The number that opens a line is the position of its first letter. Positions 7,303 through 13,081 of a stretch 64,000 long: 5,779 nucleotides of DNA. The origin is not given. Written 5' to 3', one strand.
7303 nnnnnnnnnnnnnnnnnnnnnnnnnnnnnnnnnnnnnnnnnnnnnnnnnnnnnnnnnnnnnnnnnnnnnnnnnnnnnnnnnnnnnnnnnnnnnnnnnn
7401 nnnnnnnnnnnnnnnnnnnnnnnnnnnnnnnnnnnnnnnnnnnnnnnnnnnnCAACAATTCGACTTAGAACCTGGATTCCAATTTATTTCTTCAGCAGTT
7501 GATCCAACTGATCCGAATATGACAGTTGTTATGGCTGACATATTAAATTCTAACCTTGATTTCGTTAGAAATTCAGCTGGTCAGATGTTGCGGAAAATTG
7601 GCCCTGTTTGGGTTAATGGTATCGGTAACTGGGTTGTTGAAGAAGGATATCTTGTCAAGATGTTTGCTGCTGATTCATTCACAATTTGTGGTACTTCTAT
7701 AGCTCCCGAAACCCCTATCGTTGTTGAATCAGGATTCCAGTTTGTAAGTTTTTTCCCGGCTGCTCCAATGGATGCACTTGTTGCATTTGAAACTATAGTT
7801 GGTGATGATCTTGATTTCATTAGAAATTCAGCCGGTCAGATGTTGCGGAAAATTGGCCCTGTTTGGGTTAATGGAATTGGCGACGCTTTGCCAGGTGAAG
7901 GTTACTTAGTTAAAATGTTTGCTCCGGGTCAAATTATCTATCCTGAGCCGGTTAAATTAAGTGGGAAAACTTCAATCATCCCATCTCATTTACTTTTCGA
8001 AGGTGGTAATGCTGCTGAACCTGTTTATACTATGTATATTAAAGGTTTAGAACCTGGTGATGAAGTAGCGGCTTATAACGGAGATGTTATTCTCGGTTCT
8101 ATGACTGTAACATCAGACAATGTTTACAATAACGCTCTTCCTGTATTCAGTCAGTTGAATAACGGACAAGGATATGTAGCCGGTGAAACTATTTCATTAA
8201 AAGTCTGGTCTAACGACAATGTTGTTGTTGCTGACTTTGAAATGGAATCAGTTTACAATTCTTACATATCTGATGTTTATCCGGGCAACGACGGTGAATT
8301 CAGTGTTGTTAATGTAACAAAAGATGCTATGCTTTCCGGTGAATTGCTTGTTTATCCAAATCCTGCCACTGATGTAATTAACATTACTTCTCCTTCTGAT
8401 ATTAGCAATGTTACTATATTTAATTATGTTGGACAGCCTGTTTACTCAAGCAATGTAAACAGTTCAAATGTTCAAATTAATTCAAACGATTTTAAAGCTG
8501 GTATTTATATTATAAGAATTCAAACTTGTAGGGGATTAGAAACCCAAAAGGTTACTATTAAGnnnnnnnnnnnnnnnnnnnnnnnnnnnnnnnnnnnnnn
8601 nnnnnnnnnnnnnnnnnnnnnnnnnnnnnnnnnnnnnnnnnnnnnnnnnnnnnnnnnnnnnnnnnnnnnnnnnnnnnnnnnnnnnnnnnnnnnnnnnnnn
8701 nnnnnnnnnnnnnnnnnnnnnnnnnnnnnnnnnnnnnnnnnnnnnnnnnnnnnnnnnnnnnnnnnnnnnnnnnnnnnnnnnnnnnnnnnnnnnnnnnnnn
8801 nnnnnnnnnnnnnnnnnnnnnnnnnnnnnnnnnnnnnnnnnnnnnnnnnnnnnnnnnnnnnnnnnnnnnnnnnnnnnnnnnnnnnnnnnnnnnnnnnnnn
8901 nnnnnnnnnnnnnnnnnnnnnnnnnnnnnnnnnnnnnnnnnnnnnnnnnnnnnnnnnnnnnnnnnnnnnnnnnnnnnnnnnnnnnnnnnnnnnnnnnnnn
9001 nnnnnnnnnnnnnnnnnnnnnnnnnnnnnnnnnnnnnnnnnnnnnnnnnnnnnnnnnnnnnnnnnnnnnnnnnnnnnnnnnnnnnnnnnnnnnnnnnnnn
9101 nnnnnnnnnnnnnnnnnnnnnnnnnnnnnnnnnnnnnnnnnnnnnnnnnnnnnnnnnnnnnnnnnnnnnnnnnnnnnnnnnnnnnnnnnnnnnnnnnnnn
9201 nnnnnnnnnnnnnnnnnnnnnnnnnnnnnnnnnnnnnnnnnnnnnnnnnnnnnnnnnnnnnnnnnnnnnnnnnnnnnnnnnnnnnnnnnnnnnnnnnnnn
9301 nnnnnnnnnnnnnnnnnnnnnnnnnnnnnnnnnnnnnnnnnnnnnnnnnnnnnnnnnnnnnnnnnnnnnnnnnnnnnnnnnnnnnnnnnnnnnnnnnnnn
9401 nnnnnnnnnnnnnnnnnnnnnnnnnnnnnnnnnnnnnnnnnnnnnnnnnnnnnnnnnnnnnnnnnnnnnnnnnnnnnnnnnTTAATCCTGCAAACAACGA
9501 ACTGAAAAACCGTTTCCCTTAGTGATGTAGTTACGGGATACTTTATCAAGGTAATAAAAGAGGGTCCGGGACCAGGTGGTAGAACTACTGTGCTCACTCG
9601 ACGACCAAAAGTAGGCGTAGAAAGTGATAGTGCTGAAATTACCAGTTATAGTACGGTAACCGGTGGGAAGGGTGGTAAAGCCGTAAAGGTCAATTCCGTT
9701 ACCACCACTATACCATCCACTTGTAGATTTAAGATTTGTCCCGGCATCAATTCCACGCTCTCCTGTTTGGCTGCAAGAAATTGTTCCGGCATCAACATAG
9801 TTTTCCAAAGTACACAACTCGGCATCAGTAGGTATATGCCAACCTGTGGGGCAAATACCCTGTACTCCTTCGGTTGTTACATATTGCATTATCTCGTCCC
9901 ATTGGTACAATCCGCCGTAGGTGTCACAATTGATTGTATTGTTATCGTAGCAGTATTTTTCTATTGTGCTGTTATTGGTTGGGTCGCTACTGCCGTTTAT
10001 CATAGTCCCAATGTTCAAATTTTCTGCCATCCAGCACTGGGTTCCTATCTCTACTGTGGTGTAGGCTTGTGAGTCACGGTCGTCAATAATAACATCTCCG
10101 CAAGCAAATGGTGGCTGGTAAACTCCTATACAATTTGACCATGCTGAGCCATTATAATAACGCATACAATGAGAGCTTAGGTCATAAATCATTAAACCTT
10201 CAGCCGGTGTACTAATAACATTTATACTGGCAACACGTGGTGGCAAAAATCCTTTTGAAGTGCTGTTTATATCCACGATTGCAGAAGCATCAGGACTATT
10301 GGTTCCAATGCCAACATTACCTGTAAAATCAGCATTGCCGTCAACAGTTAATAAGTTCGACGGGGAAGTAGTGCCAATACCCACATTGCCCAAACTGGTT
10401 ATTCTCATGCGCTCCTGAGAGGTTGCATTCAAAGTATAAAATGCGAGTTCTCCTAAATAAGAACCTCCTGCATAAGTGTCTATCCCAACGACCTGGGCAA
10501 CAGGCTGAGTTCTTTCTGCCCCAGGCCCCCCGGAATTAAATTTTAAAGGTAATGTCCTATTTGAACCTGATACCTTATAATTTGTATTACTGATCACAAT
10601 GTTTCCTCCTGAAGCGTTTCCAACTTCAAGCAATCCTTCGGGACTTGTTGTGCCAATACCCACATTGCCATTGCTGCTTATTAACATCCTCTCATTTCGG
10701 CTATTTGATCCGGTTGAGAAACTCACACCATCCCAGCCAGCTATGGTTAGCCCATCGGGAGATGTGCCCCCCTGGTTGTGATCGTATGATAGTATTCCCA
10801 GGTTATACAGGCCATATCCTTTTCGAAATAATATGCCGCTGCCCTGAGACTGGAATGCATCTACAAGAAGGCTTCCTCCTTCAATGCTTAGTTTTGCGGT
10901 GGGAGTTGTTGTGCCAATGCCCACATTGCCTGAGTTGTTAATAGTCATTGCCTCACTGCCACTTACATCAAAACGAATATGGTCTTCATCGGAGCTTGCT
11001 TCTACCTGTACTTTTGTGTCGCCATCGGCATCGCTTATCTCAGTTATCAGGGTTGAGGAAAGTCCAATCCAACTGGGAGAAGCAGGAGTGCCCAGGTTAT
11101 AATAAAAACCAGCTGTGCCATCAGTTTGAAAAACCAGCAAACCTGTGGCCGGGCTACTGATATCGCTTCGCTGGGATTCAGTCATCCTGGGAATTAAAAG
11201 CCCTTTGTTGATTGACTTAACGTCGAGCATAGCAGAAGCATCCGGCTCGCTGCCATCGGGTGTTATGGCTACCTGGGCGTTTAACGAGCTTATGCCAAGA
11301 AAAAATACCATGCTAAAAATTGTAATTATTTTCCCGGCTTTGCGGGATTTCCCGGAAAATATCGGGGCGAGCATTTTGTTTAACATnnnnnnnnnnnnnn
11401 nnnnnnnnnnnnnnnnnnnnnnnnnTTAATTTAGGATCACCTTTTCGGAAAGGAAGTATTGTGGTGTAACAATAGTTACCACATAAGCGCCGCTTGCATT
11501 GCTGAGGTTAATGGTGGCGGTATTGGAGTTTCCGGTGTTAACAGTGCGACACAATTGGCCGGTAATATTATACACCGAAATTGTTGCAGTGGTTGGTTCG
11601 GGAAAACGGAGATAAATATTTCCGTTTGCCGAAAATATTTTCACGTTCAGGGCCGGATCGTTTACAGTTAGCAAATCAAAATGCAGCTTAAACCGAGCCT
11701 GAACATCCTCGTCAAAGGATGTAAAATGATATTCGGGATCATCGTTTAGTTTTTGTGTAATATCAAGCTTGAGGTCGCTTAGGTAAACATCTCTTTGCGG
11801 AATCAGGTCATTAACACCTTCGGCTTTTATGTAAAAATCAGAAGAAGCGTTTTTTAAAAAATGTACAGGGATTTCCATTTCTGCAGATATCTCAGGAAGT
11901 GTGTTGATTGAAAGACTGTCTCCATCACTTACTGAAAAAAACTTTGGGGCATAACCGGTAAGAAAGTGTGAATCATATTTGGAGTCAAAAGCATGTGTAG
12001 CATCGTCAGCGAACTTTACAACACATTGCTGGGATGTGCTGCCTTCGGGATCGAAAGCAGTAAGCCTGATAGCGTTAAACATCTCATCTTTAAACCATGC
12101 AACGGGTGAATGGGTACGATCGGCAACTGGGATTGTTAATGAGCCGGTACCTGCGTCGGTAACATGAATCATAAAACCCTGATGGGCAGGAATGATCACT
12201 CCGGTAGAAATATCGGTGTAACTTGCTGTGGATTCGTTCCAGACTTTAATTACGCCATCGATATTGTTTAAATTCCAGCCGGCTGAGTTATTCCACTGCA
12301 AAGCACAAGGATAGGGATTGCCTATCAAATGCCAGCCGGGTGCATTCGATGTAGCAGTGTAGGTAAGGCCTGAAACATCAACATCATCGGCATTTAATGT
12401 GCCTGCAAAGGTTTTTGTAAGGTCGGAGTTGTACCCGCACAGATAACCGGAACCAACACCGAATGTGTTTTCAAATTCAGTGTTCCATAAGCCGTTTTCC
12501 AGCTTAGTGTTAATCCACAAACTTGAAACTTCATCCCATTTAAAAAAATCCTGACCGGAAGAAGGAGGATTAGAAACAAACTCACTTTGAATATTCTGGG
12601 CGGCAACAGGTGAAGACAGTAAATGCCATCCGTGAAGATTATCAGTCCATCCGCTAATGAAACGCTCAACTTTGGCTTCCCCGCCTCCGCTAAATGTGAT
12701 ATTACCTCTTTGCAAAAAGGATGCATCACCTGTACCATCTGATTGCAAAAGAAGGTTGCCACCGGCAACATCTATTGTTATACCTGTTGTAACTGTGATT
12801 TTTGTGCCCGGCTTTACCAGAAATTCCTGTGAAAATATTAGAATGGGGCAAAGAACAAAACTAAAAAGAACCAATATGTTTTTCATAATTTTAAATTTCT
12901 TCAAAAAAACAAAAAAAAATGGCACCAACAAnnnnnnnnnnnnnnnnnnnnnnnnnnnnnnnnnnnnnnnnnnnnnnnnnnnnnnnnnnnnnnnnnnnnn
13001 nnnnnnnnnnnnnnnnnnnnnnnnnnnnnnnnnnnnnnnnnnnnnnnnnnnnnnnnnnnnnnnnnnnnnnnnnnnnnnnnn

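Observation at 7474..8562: Conserved C-terminal cassette R1-R2 / Cys-less N-module / T9SS CTD on three cargo proteins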

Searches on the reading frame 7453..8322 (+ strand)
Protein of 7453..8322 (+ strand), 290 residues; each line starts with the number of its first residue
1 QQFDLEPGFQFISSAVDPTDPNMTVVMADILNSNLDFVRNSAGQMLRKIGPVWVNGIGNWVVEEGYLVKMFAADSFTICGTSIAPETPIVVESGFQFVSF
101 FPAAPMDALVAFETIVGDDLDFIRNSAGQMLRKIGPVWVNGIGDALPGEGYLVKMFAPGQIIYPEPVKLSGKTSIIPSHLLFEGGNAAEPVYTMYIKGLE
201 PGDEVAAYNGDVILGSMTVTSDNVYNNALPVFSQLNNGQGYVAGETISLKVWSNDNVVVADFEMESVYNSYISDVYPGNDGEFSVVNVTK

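Call 19: search_protein_families(library=pfam, proteins=[window:7453-8322:+], max_evalue=10)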
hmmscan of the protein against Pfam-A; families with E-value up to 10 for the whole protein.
window:7453-8322:+ (290 aa): 1 family
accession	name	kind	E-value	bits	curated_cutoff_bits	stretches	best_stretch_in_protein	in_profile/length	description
PF08713.17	DNA_alkylation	-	0.097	12.8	21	0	108-135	156-183/213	DNA alkylation repair enzyme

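Call 23: search_protein_representatives(alignment_id=A1)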
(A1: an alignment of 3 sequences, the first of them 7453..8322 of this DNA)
Query: 3 sequences, 289 profile positions. Proteins with E-value up to 0.001 (for the whole library): 5095; up to 1e-10: 2500; up to 1e-30: 424. The best 150 are listed.
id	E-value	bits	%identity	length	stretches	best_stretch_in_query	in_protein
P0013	2.2e-245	827.9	-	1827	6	1-289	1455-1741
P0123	4.0e-208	705.6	-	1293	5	3-289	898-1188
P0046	4.5e-191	649.6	-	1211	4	1-288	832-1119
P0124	7.0e-183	622.8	-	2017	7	1-289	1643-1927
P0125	7.6e-181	616.1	-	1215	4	1-289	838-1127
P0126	5.5e-172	587.0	-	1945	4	1-289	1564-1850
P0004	1.5e-170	582.3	-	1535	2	1-289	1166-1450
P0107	1.2e-169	579.3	-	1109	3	1-288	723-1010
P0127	3.4e-164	561.4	-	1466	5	1-165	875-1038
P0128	2.4e-158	542.3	-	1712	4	3-289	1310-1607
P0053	5.2e-155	531.3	-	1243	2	1-289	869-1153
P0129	2.7e-152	522.4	-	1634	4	1-166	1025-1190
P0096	2.2e-150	516.1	-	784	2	1-289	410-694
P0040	4.3e-147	505.3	-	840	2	1-289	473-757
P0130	1.9e-146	503.2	-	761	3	2-289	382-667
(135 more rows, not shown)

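Call 32: find_related_loci(query=A1, collection=genome_contigs, flank=3000)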
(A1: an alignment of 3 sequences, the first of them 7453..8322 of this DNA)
Query A1 (290 aa) in genome_contigs; peptide patterns used: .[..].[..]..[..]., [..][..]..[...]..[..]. (x = any residue, [..] = any of these).
331 stretches matched a pattern; 229 encode a relative of the query (tblastn E <= 1e-3); the best 80 are kept; 78 distinct loci.
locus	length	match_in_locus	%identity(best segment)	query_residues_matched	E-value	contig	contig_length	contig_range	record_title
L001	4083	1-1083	82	1-290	3e-160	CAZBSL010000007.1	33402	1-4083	MAG TPA_asm: uncultured Bacteroidales bacterium isolate binchicken_co243_243 genome assembly, contig: NODE_852_length_33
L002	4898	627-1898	78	1-290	9e-151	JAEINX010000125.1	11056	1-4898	MAG: Bacteroidales bacterium isolate MAG15 NODE_2840_length_11056_cov_4.756808, whole genome shotgun sequence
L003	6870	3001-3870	69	1-290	4e-136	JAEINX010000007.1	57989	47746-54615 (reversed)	MAG: Bacteroidales bacterium isolate MAG15 NODE_507_length_57989_cov_6.146602, whole genome shotgun sequence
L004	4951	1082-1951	72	1-290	9e-136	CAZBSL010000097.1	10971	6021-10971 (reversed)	MAG TPA_asm: uncultured Bacteroidales bacterium isolate binchicken_co243_243 genome assembly, contig: NODE_5366_length_1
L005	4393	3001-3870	68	1-290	2e-134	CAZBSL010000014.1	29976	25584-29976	MAG TPA_asm: uncultured Bacteroidales bacterium isolate binchicken_co243_243 genome assembly, contig: NODE_1039_length_2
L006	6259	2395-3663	67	1-290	1e-130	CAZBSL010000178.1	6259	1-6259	MAG TPA_asm: uncultured Bacteroidales bacterium isolate binchicken_co243_243 genome assembly, contig: NODE_12210_length_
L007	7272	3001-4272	65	1-290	2e-129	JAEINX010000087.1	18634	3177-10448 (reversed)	MAG: Bacteroidales bacterium isolate MAG15 NODE_1881_length_18634_cov_6.371019, whole genome shotgun sequence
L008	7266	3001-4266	67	1-290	3e-128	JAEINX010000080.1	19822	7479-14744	MAG: Bacteroidales bacterium isolate MAG15 NODE_1774_length_19822_cov_6.083110, whole genome shotgun sequence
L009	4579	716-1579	66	1-288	2e-127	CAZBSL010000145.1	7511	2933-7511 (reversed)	MAG TPA_asm: uncultured Bacteroidales bacterium isolate binchicken_co243_243 genome assembly, contig: NODE_9397_length_7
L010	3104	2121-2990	65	1-290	5e-130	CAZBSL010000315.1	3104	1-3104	MAG TPA_asm: uncultured Bacteroidales bacterium isolate binchicken_co243_243 genome assembly, contig: NODE_33654_length_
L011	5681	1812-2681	64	1-290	2e-125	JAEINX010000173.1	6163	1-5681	MAG: Bacteroidales bacterium isolate MAG15 NODE_4409_length_6163_cov_6.705061, whole genome shotgun sequence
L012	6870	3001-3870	63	1-290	2e-125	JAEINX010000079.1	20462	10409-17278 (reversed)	MAG: Bacteroidales bacterium isolate MAG15 NODE_1715_length_20462_cov_5.078783, whole genome shotgun sequence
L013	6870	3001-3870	63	1-290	2e-124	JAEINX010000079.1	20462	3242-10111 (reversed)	MAG: Bacteroidales bacterium isolate MAG15 NODE_1715_length_20462_cov_5.078783, whole genome shotgun sequence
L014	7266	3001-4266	63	1-290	2e-123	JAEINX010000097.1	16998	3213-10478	MAG: Bacteroidales bacterium isolate MAG15 NODE_2035_length_16998_cov_5.509131, whole genome shotgun sequence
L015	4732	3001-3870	62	1-290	2e-123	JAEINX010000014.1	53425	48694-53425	MAG: Bacteroidales bacterium isolate MAG15 NODE_568_length_53425_cov_5.958836, whole genome shotgun sequence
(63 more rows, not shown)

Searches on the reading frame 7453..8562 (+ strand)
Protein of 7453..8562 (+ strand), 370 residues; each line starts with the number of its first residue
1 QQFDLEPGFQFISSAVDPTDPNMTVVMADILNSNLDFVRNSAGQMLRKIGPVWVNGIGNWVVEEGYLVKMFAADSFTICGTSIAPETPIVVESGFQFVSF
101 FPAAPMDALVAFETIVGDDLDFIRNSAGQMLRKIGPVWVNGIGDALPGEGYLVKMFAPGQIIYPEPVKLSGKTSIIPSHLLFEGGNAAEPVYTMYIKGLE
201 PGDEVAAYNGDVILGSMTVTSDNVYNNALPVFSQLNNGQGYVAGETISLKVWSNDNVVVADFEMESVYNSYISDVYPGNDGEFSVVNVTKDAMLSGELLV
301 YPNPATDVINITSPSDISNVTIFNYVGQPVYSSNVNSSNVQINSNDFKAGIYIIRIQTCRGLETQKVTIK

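Call 37: predict_structure(alignment_id=A2)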
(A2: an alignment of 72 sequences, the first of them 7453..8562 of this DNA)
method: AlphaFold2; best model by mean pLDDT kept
length: 370 residues; sequences in the alignment: 72
mean_pLDDT: 83.5   pTM: 0.46
mean pLDDT of the five models: 83.5, 82.6, 80.1, 79.8, 76.8
residues with pLDDT >= 90: 177; 70-90: 132; 50-70: 39; < 50: 22
segments of 3 or more residues with pLDDT < 50: 168-182, 291-296
pLDDT, mean of each block of 10 residues (from residue 1): 94 94 95 96 94 94 95 95 93 96 92 95 96 92 94 97 70 45 56 82 83 84 84 67 76 74 70 68 67 51 76 85 91 88 86 89 84
secondary structure, 60 per line:
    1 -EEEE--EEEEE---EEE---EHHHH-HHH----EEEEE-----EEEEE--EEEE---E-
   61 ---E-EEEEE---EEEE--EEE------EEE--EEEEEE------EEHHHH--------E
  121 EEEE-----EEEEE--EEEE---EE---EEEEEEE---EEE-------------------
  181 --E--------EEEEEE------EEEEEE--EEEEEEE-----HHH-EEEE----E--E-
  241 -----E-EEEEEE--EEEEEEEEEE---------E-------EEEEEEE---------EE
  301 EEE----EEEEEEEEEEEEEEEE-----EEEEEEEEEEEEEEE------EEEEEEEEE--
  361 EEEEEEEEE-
elements in order: E2-5 E8-12 E16-18 H23-26 E35-39 E45-49 E52-55 E66-70 E74-77 E80-82 E89-91 E94-99 H108-111 E120-124 E130-134 E137-140 E149-155 E159-161 E192-197 E204-209 E212-218 E228-231 E248-253 E256-265 E283-289 E299-303 E308-323 E329-343 E350-358 E361-369

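Call 40: fold_search(model_id=the predicted structure, library=pdb)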
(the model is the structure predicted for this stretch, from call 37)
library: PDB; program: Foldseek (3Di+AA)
matches with E <= 10: 1605; with E <= 0.001: 16
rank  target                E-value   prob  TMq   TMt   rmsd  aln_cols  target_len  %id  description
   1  5ag8_A                1.4e-05  1.00  0.16  0.36  13.6       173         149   16  CRYSTAL STRUCTURE OF A MUTANT (665I6H) OF THE C-TERMINAL DOMAIN OF RGPB (released 2016-04-06)
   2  9flw_A                3.5e-05  0.96  0.14  0.11  22.3       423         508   11  CryoEM structure of the fragment-6 (3571-4078) in the grappling hook protein A (GhpA) in the bacterium Aureispira sp.  (released 2024-10-16)
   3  6tyb_C                1.7e-04  1.00  0.15  0.27  11.5       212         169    5  Isolation and Structure of an Antibody that Fully Neutralizes Isolate SIVmac239 Reveals Functional Similarity of SIV a (released 2019-10-02)
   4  9g8b_A                2.0e-04  0.82  0.14  0.15  22.8       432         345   12  CryoEM structure of the fragment-2 (2892-3236) in the grappling hook protein A (GhpA) in the bacterium Aureispira sp.  (released 2024-10-16)
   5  2dru                  2.3e-04  1.00  0.17  0.32  14.6       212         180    8  Crystal structure and binding properties of the CD2 and CD244 (2B4) binding protein, CD48 (released 2006-07-04)
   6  1ccz                  2.4e-04  1.00  0.17  0.33  14.5       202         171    9  CRYSTAL STRUCTURE OF THE CD2-BINDING DOMAIN OF CD58 (LYMPHOCYTE FUNCTION-ASSOCIATED ANTIGEN 3) AT 1.8-A RESOLUTION (released 1999-04-05)
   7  1hng_A                2.6e-04  1.00  0.17  0.32  15.5       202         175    8  CRYSTAL STRUCTURE AT 2.8 ANGSTROMS RESOLUTION OF A SOLUBLE FORM OF THE CELL ADHESION MOLECULE CD2 (released 1995-02-07)
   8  8w90_D                3.1e-04  1.00  0.16  0.30  11.3       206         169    7  crystal structure of CD4-D1D2 with Nb457 (released 2024-09-04)
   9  9flp_A                3.1e-04  0.84  0.15  0.07  22.1       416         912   12  CryoEM structure of the neck (1403-2314) in the grappling hook protein A (GhpA) in the bacterium Aureispira sp. CCB-QB (released 2024-10-16)
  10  8gl6_D                3.4e-04  1.00  0.19  0.84   1.6        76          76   22  The Type 9 Secretion System in vitro assembled, RemA-CTD substrate bound complex (released 2024-01-31)
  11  7ptp_A                5.8e-04  0.82  0.18  0.10  24.3       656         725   11  In-situ structure of pentameric S-layer protein (released 2021-12-15)
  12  4x8x_B                5.8e-04  0.51  0.13  0.12  30.0       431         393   10  Crystal structure of Dscam1 isoform 1.9, N-terminal four Ig domains (released 2015-12-16)
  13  1cdi                  7.1e-04  1.00  0.16  0.29  11.4       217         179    8  STRUCTURES OF AN HIV AND MHC BINDING FRAGMENT FROM HUMAN CD4 AS REFINED IN TWO CRYSTAL LATTICES (released 1994-04-30)
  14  4x9g_A                7.5e-04  0.54  0.14  0.13  30.7       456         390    9  Crystal structure of Dscam1 isoform 6.44, N-terminal four Ig domains (released 2015-12-16)
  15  8gl8_D                7.9e-04  1.00  0.18  0.79   2.3        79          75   19  The Type 9 Secretion System Extended Translocon - SprA-PorV-PPI-RemZ-SkpA-SprE complex (released 2024-01-31)
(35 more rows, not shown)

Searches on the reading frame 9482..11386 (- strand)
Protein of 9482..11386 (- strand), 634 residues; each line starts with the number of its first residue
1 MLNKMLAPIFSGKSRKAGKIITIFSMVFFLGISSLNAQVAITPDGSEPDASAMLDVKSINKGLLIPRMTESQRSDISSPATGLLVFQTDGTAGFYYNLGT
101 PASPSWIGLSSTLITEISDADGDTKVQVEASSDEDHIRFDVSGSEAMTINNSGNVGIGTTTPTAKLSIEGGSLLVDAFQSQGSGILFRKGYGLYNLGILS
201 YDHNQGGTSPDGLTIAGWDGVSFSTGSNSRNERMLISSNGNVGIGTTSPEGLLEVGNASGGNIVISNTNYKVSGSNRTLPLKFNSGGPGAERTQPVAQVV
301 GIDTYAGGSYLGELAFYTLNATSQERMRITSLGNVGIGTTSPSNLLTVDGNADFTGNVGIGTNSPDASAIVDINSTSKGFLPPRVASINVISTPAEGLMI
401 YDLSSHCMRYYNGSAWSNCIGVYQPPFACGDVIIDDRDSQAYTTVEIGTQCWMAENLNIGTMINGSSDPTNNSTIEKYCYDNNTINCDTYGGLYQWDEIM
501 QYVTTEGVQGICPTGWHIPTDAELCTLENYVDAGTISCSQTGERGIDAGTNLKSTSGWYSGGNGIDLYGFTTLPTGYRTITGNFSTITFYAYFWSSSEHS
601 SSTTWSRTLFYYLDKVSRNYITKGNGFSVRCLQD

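Call 66: search_protein_families(library=pfam, proteins=[window:9482-11386:-], max_evalue=0.00001)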
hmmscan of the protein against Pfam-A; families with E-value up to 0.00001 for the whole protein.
window:9482-11386:- (634 aa): 1 family
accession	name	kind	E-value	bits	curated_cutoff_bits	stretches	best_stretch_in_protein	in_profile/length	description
PF09603.15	Fib_succ_major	-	6.6e-41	141.1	33.9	1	445-632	1-186/187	Fibrobacter succinogenes major domain (Fib_succ_major)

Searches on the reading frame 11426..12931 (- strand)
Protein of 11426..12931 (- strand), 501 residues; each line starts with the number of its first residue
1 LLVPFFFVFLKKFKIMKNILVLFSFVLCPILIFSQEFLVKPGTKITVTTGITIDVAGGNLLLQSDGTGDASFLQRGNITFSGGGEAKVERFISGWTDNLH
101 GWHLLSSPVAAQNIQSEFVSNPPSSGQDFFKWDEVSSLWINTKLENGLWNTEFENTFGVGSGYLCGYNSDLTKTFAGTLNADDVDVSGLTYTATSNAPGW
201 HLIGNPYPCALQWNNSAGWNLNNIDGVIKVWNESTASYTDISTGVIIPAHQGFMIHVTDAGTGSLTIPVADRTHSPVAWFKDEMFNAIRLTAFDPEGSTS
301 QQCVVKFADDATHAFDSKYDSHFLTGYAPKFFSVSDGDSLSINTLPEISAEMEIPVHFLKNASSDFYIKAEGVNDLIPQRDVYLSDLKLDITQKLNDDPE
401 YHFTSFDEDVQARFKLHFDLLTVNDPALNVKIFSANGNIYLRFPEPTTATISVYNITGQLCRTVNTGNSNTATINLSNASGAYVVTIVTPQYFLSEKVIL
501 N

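Call 66: search_protein_families(library=pfam, proteins=[window:11426-12931:-], max_evalue=0.00001)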
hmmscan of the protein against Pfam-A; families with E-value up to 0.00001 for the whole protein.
window:11426-12931:- (501 aa): 1 family
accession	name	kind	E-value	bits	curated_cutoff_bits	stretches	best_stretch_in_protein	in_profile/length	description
PF18962.6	Por_Secre_tail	-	5.6e-06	27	27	0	436-499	7-74/75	Secretion system C-terminal sorting domain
